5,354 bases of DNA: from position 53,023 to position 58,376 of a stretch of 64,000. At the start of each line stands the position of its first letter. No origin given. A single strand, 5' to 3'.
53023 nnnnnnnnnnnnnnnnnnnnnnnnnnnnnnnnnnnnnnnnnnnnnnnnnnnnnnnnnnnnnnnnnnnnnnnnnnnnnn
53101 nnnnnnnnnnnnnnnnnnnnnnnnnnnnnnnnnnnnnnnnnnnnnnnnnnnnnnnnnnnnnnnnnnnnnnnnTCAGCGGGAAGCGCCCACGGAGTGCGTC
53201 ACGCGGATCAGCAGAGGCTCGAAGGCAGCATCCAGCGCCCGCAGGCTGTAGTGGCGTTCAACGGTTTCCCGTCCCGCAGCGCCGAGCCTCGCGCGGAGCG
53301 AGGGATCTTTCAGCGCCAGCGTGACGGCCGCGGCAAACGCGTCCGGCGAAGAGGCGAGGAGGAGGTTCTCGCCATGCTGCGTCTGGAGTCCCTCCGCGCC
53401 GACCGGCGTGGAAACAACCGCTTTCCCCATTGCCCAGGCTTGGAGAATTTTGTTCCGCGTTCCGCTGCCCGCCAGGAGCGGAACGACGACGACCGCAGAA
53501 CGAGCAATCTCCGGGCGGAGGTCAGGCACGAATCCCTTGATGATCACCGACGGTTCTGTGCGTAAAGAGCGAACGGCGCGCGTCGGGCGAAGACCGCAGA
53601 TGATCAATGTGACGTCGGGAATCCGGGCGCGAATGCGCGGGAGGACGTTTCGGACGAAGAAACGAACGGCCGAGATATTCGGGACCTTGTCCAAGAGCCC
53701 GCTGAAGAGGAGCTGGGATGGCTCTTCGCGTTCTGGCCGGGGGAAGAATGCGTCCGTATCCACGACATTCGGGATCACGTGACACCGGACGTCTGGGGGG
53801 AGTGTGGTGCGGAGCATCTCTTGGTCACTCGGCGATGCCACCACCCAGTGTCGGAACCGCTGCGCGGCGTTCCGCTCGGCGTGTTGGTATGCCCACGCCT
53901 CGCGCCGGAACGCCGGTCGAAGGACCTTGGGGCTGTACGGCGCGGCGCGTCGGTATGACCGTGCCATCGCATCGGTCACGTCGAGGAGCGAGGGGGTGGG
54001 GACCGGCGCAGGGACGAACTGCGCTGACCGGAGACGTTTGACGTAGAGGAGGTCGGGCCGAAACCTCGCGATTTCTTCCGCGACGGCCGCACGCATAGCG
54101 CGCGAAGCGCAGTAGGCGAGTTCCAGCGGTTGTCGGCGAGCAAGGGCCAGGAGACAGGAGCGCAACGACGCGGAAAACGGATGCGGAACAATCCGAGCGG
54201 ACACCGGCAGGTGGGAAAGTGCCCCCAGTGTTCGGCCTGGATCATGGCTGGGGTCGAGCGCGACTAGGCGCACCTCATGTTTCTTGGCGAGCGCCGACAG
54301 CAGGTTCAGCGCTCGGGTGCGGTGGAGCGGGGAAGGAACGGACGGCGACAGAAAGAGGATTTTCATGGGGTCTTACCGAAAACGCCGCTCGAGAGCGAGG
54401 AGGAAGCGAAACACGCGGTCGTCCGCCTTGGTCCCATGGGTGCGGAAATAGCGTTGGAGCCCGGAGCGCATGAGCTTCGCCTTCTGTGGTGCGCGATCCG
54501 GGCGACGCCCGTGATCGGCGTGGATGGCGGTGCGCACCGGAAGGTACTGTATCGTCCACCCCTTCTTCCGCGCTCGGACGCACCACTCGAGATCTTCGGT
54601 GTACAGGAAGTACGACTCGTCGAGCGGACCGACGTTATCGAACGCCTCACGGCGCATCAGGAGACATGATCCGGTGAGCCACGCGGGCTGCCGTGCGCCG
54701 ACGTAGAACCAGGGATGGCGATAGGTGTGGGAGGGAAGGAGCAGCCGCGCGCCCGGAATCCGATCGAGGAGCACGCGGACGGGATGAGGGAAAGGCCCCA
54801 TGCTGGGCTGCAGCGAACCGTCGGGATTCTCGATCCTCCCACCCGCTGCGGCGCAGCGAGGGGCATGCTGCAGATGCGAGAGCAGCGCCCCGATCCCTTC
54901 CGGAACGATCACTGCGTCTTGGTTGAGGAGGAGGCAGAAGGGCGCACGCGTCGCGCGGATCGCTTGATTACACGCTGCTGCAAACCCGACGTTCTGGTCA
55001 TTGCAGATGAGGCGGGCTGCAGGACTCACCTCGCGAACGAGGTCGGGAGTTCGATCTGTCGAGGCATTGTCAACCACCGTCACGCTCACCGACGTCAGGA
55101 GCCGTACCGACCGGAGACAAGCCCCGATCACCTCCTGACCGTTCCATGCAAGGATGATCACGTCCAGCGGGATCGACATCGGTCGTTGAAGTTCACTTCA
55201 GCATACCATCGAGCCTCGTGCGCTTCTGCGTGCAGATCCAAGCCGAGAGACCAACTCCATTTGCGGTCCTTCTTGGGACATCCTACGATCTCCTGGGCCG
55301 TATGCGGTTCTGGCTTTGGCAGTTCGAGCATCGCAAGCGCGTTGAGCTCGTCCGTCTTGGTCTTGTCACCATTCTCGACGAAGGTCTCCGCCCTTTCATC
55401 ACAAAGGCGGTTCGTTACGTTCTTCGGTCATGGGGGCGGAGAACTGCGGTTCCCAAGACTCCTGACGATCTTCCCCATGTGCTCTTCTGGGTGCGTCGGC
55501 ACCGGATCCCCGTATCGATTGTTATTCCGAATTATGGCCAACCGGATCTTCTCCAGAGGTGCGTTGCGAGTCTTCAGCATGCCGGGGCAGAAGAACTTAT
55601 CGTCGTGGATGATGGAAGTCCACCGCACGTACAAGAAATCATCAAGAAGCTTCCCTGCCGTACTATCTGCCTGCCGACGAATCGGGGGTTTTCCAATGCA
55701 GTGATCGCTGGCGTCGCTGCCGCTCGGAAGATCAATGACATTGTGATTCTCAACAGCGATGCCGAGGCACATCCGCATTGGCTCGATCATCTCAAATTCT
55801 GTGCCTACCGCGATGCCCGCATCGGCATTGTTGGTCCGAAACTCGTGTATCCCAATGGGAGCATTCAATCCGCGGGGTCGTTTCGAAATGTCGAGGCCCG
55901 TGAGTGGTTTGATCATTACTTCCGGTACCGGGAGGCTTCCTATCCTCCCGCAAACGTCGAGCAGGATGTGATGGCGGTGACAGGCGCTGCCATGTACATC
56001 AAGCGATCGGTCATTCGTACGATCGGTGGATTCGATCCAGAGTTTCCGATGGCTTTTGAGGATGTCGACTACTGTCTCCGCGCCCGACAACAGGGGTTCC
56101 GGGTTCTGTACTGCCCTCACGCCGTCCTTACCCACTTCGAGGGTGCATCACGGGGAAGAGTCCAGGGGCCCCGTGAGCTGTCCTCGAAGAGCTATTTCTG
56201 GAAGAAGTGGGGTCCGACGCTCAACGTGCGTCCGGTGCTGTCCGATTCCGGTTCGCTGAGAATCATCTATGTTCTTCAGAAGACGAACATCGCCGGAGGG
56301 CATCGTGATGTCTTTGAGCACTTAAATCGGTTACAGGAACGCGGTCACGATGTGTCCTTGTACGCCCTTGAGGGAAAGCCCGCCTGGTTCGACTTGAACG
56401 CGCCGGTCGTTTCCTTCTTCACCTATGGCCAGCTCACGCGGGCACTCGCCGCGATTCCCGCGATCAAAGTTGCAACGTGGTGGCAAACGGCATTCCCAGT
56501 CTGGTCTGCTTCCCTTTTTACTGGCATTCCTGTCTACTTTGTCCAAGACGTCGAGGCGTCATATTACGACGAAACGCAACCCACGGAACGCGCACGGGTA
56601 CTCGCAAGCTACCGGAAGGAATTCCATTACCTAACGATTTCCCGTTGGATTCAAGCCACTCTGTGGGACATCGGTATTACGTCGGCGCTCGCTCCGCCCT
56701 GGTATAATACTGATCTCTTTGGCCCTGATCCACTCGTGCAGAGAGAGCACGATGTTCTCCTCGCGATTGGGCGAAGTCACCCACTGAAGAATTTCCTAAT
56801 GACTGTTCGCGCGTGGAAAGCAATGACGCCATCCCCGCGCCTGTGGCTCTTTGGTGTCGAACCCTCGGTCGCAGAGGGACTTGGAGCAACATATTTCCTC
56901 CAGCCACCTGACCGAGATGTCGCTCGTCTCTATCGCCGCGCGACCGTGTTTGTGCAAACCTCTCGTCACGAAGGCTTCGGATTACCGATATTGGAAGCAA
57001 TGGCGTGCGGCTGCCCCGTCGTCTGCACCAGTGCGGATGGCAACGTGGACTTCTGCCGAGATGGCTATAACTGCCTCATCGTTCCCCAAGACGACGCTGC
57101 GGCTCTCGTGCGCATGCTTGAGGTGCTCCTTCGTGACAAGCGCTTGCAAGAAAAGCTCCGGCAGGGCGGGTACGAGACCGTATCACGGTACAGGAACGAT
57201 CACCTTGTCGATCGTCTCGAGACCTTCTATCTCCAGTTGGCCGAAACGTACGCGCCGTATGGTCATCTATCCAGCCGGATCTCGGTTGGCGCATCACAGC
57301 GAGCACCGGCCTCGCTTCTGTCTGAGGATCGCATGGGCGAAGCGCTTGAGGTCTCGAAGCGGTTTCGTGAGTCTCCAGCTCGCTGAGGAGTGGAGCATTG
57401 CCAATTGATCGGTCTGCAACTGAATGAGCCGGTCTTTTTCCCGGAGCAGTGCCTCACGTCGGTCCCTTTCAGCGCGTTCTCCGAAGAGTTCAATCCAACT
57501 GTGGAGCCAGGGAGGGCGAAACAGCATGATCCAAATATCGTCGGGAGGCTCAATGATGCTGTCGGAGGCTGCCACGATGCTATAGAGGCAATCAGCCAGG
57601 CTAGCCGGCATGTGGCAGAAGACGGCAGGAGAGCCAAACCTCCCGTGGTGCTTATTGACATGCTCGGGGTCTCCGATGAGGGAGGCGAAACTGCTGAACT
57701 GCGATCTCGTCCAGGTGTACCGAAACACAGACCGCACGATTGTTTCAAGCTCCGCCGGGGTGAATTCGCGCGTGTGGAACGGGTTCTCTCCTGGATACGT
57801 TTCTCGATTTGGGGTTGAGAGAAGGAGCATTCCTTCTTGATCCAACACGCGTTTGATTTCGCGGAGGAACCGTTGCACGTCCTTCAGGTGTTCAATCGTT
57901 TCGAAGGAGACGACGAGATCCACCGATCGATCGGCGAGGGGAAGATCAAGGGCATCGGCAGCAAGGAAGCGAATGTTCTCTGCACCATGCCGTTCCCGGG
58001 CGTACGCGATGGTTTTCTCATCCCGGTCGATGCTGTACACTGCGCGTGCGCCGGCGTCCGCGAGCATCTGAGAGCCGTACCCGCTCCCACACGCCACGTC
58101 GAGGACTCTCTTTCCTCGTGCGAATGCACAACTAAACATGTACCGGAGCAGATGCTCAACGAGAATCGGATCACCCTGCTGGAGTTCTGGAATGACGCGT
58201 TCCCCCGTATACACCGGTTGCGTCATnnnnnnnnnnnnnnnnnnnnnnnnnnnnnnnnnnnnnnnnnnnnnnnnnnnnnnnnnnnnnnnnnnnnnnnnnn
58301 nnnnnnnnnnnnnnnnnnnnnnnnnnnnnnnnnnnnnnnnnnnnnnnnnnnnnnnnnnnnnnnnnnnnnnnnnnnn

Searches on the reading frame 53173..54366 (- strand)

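Call 14: search_protein_families(library=pfam, proteins=[window:53173-54366:-], max_evalue=0.01)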
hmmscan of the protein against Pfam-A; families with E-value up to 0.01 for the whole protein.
window:53173-54366:- (397 aa): 5 families
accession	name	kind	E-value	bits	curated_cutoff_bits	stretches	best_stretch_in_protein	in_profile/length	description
PF13692.12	Glyco_trans_1_4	-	8.2e-25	88.2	27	1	218-354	3-142/142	Glycosyl transferases group 1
PF00534.26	Glycos_transf_1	-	4.2e-11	43.1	26.4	1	210-367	9-171/172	Glycosyl transferases group 1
PF13524.12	Glyco_trans_1_2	-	3.3e-08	34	25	1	278-376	33-136/144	Glycosyl transferase-like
PF13439.12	Glyco_transf_4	-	7.3e-08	33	28.5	1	18-205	7-169/170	Glycosyltransferase Family 4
PF13579.12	Glyco_trans_4_4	-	4.6e-05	24.2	29.7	1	16-200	4-157/158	Glycosyl transferase 4-like domain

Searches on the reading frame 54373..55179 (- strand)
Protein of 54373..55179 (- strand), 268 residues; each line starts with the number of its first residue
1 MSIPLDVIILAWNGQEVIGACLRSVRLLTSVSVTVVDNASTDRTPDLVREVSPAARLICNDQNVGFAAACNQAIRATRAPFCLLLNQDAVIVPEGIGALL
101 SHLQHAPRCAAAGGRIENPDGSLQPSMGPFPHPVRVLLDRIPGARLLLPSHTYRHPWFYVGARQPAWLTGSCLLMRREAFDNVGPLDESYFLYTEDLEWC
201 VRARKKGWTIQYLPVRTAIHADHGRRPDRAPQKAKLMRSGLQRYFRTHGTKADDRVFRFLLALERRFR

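Call 14: search_protein_families(library=pfam, proteins=[window:54373-55179:-], max_evalue=0.01)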
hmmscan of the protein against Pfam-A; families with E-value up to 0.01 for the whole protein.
window:54373-55179:- (268 aa): 3 families
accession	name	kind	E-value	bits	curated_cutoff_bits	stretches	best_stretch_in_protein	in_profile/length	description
PF00535.33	Glycos_transf_2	-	1e-18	68.2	23.3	1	7-148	2-132/168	Glycosyl transferase family 2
PF13641.12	Glyco_tranf_2_3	-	3e-16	60.6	27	1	6-221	4-212/230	Glycosyltransferase like family 2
PF13632.12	Glyco_trans_2_3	-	1.2e-06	28.9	27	1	157-220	61-122/198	Glycosyl transferase family group 2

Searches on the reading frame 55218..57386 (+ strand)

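Call 14: search_protein_families(library=pfam, proteins=[window:55218-57386:+], max_evalue=0.01)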
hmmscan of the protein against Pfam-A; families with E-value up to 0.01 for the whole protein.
window:55218-57386:+ (722 aa): 8 families
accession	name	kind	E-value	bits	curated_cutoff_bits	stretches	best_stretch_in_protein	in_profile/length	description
PF13692.12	Glyco_trans_1_4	-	2.8e-23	83.2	27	1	513-640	3-142/142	Glycosyl transferases group 1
PF00534.26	Glycos_transf_1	-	7.7e-23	81.3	26.4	1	513-653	17-171/172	Glycosyl transferases group 1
PF13641.12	Glyco_tranf_2_3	-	4.3e-18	66.6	27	1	99-311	3-216/230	Glycosyltransferase like family 2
PF00535.33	Glycos_transf_2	-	8.1e-17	62.1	23.3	1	100-198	1-105/168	Glycosyl transferase family 2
PF13524.12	Glyco_trans_1_2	-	1.1e-09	38.8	25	1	565-667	37-142/144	Glycosyl transferase-like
PF20706.3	GT4-conflict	-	2.9e-09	36.8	26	1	566-616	273-323/385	Family 4 Glycosyltransferase in conflict systems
PF13632.12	Glyco_trans_2_3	-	3.1e-06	27.6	27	1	175-304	2-120/198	Glycosyl transferase family group 2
PF12804.13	NTP_transf_3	-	7.8e-06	26.6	27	1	107-192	22-107/160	MobA-like NTP transferase domain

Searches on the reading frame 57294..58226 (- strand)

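Call 14: search_protein_families(library=pfam, proteins=[window:57294-58226:-], max_evalue=0.01)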
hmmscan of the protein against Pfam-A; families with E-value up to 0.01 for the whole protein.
window:57294-58226:- (310 aa): 17 families
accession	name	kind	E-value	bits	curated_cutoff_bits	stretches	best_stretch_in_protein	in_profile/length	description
PF08241.18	Methyltransf_11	-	1.3e-25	90.3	21.2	1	42-135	1-94/95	Methyltransferase domain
PF13847.12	Methyltransf_31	-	8.4e-23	81.1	27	1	38-144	4-114/145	Methyltransferase domain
PF13649.12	Methyltransf_25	-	1.1e-21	77.8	27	1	41-132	1-97/97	Methyltransferase domain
PF13489.12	Methyltransf_23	-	2.7e-14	53.7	27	1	35-143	20-123/164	Methyltransferase domain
PF08242.18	Methyltransf_12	-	2.4e-13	51.1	30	1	42-134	1-98/98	Methyltransferase domain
PF01209.24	Ubie_methyltran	-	3.3e-10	40.2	20.1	1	35-136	45-151/233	ubiE/COQ5 methyltransferase family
PF05175.20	MTS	-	1.2e-07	31.9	23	1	17-138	18-140/170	Methyltransferase small domain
PF02353.26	CMAS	-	3.8e-06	26.9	27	1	36-140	61-168/273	Mycolic acid cyclopropane synthetase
PF07021.18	MetW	-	6.4e-05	23.1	21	1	37-130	13-104/193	Methionine biosynthesis protein MetW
PF03848.20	TehB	-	7.9e-05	22.6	20.4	1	39-160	32-156/193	Tellurite resistance protein TehB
PF08003.17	Methyltransf_9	-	9.2e-05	22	23.8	1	37-138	115-219/315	Protein of unknown function (DUF1698)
PF06325.19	PrmA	-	0.00014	22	22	1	37-137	161-259/296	Ribosomal protein L11 methyltransferase (PrmA)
PF01728.25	FtsJ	-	0.00044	20.7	24.1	1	35-107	19-97/181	FtsJ-like methyltransferase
PF05148.21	Methyltransf_8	-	0.00065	20.1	27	1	83-136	104-156/219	Hypothetical methyltransferase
PF03141.22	Methyltransf_29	-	0.001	18.2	23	1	37-142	117-223/506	Putative S-adenosyl-L-methionine-dependent methyltransferase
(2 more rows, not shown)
